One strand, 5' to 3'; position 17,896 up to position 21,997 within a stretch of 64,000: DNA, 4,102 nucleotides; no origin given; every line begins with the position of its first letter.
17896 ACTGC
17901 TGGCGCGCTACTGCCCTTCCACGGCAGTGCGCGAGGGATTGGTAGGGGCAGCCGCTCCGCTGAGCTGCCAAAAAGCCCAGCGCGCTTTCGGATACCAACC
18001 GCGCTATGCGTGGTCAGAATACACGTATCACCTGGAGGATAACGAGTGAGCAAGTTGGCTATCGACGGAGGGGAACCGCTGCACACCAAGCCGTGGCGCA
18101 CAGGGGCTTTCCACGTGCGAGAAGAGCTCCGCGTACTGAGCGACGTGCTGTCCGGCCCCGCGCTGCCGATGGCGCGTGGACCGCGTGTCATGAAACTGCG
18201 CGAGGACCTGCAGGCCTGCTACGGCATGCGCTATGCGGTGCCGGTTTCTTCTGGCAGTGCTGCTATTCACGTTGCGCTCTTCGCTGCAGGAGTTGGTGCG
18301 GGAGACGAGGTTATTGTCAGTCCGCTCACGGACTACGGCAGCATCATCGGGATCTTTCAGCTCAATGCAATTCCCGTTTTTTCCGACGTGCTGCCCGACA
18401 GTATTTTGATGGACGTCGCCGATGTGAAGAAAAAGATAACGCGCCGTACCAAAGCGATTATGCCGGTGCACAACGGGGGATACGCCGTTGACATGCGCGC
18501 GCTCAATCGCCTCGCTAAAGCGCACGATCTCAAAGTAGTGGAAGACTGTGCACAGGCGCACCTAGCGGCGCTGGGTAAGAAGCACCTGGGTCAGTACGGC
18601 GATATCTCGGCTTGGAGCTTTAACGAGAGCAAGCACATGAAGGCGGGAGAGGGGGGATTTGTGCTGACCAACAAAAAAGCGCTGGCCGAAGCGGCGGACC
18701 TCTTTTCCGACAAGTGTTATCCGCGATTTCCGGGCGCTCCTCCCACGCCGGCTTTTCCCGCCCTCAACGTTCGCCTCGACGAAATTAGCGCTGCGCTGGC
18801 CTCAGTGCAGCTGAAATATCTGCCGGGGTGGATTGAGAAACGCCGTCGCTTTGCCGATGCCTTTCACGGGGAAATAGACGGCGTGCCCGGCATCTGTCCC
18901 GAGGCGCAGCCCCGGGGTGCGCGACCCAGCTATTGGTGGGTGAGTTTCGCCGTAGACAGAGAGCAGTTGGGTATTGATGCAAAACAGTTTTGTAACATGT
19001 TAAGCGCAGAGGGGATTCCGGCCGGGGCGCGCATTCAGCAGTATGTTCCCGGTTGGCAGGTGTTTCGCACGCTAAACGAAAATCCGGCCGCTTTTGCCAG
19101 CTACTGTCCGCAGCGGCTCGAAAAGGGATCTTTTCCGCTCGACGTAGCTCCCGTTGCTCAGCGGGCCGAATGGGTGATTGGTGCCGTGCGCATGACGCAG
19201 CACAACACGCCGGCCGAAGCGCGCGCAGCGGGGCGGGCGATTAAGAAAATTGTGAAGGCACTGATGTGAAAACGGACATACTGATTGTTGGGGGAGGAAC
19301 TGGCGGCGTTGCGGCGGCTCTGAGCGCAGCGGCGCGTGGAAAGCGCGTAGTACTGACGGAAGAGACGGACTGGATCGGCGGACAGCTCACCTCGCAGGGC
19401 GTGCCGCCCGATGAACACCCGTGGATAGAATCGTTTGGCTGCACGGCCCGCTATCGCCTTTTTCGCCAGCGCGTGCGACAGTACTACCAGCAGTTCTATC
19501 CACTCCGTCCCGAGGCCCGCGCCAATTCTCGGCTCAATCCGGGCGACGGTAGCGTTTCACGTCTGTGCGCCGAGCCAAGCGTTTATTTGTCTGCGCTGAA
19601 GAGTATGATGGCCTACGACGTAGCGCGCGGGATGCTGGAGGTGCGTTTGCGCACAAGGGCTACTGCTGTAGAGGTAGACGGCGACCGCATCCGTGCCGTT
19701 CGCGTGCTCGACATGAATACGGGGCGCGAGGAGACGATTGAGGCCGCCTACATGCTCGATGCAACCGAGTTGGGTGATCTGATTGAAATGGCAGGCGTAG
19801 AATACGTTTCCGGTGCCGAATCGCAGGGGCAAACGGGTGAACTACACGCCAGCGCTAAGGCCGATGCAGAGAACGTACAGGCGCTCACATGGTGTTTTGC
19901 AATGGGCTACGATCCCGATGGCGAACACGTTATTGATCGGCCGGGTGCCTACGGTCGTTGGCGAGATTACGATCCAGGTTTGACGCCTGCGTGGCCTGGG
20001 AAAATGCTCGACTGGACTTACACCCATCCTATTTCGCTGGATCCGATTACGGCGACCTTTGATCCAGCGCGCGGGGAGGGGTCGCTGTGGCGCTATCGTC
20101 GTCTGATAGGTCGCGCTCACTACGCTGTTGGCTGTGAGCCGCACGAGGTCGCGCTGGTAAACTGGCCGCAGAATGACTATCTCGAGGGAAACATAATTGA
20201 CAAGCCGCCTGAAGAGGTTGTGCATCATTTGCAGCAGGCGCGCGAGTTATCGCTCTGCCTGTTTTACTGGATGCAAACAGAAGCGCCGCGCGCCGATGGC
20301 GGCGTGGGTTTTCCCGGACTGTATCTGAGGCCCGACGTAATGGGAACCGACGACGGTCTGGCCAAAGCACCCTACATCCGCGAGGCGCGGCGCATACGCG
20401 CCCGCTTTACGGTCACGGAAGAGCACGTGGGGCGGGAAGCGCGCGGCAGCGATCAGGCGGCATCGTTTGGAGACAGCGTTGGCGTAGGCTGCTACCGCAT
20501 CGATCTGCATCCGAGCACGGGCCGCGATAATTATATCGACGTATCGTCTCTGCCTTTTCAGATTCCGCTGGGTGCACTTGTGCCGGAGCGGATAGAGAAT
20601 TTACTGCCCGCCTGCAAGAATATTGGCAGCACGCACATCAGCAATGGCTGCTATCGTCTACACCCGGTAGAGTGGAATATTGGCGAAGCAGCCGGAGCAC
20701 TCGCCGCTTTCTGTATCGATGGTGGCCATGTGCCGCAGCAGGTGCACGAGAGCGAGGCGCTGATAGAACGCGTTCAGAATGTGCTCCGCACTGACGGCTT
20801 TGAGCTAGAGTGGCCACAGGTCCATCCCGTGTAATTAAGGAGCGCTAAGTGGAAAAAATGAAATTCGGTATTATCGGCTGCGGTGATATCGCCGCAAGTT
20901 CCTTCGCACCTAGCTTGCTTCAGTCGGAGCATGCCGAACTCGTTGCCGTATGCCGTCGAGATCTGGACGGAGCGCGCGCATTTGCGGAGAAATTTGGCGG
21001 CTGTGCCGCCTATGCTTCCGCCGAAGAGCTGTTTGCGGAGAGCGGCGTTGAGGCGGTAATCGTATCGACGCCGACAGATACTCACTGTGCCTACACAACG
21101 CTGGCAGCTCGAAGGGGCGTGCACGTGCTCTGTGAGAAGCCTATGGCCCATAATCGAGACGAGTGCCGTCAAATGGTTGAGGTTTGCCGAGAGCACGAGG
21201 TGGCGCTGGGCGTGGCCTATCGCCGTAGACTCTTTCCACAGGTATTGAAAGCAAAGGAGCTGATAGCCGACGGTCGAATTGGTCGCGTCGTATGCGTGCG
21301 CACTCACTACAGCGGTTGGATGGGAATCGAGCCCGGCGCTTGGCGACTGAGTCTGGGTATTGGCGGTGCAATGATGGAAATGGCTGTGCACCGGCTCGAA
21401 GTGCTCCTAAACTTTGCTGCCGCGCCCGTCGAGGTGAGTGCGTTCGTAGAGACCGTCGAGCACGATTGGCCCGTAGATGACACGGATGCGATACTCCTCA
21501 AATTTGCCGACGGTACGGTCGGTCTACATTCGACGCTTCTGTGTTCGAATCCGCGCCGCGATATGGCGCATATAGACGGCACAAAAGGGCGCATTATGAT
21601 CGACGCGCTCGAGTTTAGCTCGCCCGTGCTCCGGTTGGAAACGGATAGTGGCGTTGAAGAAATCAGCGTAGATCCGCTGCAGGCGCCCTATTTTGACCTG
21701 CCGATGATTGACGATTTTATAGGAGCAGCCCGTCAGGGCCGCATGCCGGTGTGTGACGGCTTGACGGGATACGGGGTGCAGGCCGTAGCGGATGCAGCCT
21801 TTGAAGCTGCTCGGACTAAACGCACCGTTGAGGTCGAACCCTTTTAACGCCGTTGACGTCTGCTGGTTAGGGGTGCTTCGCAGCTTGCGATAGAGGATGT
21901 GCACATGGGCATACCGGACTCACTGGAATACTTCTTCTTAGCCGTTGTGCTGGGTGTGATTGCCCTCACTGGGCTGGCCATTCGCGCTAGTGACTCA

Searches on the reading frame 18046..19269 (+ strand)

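Call 43: search_protein_families(library=pfam, proteins=[window:18046-19269:+], max_evalue=0.00001)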
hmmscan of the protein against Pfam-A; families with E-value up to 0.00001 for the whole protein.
window:18046-19269:+ (407 aa): 2 families
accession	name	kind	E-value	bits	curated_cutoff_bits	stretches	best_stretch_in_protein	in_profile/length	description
PF01041.23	DegT_DnrJ_EryC1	-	1.4e-68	232.2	19.8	1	26-341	6-318/360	DegT/DnrJ/EryC1/StrS aminotransferase family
PF01212.27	Beta_elim_lyase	-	3.1e-07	30.4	27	1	43-218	29-221/288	Beta-eliminating lyase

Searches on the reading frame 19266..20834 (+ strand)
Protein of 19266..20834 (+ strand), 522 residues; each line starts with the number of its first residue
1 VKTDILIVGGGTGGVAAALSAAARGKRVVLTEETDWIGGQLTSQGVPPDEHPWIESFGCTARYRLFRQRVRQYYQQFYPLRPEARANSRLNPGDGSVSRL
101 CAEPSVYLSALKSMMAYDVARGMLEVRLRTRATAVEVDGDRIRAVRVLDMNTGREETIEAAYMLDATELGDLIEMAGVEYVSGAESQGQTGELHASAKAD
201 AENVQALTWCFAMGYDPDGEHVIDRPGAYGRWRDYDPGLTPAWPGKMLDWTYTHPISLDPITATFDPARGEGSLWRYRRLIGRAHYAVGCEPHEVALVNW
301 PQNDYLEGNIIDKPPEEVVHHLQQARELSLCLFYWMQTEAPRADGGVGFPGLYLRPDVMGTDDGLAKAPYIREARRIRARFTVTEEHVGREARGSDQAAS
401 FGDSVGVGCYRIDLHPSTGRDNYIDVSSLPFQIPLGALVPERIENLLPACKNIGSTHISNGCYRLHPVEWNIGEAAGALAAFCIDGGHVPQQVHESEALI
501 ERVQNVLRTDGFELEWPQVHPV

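Call 43: search_protein_families(library=pfam, proteins=[window:19266-20834:+], max_evalue=0.00001)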
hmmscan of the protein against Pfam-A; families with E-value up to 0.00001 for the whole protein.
window:19266-20834:+ (522 aa): 5 families
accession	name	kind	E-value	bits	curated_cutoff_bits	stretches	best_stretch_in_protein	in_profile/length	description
PF12831.13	FAD_oxidored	-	8.3e-105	351.9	27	1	4-507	1-416/416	FAD dependent oxidoreductase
PF00890.30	FAD_binding_2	-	1.3e-09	38.2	20.4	0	4-42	1-39/414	FAD binding domain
PF01494.25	FAD_binding_3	-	7.8e-08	32.4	22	1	2-164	1-154/349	FAD binding domain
PF07992.20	Pyr_redox_2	-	1.8e-06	28.1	26.1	0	4-164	2-104/291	Pyridine nucleotide-disulphide oxidoreductase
PF13450.12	NAD_binding_8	-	4e-06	27.4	21.9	1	7-48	1-41/68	NAD(P)-binding Rossmann-like domain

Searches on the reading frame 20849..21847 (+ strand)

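Call 43: search_protein_families(library=pfam, proteins=[window:20849-21847:+], max_evalue=0.00001)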
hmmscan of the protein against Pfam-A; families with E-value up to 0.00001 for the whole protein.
window:20849-21847:+ (332 aa): 3 families
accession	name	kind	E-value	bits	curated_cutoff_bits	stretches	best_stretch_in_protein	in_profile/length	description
PF01408.29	GFO_IDH_MocA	-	7e-28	98.2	24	1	4-124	1-120/120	Oxidoreductase family, NAD-binding Rossmann fold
PF22725.1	GFO_IDH_MocA_C3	-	9.5e-23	81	27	1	132-249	1-123/124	GFO/IDH/MocA C-terminal domain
PF02894.22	GFO_IDH_MocA_C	-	8.3e-14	52.3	22.9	1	136-329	1-218/218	Oxidoreductase family, C-terminal alpha/beta domain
